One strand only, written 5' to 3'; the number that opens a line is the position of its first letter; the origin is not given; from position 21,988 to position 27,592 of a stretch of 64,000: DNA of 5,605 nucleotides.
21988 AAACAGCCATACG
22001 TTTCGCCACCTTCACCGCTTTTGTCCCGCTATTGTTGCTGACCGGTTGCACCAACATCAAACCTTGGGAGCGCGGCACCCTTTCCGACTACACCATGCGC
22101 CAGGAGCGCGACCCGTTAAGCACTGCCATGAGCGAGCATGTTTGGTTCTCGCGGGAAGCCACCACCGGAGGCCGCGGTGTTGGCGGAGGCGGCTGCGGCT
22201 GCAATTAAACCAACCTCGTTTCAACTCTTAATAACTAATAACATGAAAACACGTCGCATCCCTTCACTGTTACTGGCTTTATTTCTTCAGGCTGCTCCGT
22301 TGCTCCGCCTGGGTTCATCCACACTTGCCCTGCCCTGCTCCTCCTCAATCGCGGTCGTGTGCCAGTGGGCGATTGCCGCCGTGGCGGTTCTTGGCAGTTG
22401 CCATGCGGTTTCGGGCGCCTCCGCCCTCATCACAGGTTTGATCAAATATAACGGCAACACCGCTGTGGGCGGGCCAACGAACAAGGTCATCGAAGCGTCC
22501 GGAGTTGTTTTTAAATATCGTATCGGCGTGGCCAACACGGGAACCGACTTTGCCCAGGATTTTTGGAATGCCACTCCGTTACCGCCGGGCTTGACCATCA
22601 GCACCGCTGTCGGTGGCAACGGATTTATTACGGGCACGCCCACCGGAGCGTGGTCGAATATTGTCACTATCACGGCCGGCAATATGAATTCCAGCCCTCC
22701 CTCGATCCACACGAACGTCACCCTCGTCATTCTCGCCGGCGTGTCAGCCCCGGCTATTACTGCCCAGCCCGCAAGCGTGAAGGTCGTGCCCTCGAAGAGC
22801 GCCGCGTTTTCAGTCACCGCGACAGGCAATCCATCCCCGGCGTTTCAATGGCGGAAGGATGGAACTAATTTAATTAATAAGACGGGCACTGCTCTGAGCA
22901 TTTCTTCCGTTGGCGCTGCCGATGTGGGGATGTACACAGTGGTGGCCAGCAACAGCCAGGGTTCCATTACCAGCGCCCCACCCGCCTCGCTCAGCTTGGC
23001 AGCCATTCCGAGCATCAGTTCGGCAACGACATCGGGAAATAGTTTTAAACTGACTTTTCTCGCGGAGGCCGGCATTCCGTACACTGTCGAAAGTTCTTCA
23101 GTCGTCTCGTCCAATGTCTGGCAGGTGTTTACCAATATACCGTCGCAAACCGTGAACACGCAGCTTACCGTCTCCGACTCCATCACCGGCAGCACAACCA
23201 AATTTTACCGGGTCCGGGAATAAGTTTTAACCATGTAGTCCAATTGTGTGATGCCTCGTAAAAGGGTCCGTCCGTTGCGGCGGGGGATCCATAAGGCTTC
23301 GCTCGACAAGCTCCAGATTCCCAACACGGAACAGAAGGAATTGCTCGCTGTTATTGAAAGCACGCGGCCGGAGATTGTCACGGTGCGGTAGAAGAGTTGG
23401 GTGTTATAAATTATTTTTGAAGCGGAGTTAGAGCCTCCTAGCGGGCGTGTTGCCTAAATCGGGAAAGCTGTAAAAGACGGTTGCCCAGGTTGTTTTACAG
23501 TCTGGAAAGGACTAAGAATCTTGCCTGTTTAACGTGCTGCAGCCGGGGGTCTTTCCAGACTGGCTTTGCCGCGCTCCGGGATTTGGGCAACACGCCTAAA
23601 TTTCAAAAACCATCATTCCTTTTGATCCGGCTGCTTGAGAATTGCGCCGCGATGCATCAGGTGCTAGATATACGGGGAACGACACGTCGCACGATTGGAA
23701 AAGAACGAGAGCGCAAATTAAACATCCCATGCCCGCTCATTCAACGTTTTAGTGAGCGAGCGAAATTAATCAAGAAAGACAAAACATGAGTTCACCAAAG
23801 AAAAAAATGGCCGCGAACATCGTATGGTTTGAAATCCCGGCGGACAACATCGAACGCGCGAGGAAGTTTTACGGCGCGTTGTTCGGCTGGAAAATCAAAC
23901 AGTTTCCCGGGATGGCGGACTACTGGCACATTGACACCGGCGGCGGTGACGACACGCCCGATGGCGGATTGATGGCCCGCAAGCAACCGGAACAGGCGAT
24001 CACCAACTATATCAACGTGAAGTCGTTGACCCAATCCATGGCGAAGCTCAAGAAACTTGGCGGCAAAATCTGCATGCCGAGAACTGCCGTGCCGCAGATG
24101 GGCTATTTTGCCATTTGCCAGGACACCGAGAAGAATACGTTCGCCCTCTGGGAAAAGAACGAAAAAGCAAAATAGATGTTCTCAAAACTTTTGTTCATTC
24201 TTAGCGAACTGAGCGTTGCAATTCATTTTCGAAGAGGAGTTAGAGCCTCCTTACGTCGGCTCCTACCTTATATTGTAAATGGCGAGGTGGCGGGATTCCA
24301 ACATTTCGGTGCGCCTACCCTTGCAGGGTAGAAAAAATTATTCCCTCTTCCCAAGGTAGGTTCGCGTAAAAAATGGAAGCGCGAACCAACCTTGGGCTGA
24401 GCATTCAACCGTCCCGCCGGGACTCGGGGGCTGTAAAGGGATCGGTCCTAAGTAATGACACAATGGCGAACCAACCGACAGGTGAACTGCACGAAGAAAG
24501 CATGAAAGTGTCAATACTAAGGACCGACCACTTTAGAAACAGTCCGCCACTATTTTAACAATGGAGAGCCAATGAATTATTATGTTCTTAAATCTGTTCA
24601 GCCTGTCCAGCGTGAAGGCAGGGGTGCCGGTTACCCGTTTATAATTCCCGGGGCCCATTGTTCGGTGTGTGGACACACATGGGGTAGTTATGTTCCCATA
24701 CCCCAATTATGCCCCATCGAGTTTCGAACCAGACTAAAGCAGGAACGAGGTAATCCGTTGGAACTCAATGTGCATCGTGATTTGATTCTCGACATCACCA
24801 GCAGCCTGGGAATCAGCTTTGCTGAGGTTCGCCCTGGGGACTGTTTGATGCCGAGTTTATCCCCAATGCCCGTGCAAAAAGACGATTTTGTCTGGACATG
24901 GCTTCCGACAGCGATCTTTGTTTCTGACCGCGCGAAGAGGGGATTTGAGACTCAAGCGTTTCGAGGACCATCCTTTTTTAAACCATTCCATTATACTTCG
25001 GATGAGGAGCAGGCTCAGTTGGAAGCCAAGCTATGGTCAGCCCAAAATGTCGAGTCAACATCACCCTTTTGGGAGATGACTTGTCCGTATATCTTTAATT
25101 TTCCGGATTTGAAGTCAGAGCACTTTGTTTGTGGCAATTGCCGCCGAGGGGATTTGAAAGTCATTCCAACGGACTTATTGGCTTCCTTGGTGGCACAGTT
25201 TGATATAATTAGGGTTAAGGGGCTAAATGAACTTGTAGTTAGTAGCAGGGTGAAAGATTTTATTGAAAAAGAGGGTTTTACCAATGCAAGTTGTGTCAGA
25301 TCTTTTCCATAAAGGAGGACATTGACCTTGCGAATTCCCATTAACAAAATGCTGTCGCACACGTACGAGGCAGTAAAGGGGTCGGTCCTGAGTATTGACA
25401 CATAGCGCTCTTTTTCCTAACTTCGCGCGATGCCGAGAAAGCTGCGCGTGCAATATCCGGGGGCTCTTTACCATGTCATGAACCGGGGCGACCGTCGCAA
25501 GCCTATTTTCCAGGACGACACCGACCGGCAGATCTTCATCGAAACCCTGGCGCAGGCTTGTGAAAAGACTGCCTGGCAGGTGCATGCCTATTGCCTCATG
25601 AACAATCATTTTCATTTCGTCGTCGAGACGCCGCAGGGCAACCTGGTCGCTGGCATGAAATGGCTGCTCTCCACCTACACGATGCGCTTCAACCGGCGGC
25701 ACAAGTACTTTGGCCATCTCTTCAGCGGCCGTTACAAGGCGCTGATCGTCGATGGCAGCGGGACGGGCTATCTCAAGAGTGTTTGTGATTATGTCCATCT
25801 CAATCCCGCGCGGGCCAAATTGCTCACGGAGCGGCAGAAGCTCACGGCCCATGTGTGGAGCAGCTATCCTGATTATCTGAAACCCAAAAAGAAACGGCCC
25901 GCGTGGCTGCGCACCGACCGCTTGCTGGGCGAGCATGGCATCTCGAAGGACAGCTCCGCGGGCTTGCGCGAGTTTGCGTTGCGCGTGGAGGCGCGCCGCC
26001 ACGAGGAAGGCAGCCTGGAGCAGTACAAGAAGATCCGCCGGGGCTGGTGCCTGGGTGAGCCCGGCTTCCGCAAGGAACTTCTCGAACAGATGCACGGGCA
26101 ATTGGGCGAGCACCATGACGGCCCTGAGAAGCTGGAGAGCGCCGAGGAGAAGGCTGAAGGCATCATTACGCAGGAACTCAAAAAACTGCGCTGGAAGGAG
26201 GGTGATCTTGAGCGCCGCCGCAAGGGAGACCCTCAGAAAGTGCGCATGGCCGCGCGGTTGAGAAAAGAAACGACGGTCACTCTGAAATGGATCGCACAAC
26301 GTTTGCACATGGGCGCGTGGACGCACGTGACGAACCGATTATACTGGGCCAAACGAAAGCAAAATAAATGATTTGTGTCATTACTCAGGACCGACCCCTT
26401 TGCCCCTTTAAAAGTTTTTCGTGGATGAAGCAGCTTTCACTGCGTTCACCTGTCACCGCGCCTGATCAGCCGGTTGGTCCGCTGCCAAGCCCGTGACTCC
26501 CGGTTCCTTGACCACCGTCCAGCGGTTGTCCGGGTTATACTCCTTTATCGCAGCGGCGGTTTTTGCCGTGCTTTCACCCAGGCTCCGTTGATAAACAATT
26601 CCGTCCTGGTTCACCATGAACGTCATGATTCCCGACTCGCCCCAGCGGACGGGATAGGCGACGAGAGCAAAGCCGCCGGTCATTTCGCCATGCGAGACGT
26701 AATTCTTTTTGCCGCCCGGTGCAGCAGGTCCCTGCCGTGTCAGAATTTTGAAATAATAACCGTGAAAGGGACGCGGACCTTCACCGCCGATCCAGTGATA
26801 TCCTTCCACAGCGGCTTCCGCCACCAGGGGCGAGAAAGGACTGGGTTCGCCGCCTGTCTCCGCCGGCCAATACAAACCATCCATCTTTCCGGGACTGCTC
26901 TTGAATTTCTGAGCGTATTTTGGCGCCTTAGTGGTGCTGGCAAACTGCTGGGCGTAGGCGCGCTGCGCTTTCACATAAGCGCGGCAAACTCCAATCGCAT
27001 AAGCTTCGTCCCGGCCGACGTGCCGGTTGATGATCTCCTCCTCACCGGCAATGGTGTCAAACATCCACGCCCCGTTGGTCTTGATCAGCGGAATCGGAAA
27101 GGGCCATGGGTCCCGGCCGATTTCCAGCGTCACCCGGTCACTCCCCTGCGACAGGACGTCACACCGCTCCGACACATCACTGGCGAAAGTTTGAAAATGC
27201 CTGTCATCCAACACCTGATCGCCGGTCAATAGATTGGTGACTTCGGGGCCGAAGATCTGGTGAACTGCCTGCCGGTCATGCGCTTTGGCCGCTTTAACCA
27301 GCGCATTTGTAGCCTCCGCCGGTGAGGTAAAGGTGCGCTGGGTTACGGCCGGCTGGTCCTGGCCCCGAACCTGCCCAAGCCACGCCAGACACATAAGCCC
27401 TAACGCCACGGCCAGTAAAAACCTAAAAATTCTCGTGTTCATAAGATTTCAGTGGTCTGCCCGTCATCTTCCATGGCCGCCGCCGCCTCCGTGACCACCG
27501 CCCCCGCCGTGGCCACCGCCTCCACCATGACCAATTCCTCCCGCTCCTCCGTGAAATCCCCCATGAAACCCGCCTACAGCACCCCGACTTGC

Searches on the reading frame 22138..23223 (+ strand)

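Call 62: search_protein_families(library=pfam, proteins=[window:22138-23223:+], max_evalue=0.001)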
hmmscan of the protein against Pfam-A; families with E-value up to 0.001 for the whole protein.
window:22138-23223:+ (361 aa): 3 families
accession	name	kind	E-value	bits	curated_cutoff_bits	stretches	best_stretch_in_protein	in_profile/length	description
PF13927.12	Ig_3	-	3.7e-13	50.2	30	1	205-272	2-78/78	Immunoglobulin domain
PF07679.22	I-set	-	1.2e-11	45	23.7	1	205-278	1-83/90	Immunoglobulin I-set domain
PF13895.12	Ig_2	-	6.1e-06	26.8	27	1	216-281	11-74/79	Immunoglobulin domain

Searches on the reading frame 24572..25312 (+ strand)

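Call 62: search_protein_families(library=pfam, proteins=[window:24572-25312:+], max_evalue=0.001)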
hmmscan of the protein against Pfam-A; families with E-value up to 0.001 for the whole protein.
window:24572-25312:+ (246 aa): 1 family
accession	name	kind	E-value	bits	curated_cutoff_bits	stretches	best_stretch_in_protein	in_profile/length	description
PF09535.15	Gmx_para_CXXCG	-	0.00082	19.2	25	0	23-64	24-68/236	Protein of unknown function (Gmx_para_CXXCG)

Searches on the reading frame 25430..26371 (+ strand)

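Call 62: search_protein_families(library=pfam, proteins=[window:25430-26371:+], max_evalue=0.001)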
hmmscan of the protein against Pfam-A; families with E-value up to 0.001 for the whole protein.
window:25430-26371:+ (313 aa): 1 family
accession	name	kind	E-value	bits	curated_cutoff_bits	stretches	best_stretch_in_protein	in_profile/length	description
PF01797.21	Y1_Tnp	-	1.2e-13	51.7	23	1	13-123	6-119/121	Transposase IS200 like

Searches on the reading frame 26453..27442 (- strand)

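Call 62: search_protein_families(library=pfam, proteins=[window:26453-27442:-], max_evalue=0.001)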
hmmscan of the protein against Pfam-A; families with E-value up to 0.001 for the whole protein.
window:26453-27442:- (329 aa): 1 family
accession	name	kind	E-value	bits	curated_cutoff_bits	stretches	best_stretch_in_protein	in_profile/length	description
PF11453.13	DUF2950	-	3.9e-100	335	20.2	1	35-311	1-274/274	Protein of unknown function (DUF2950)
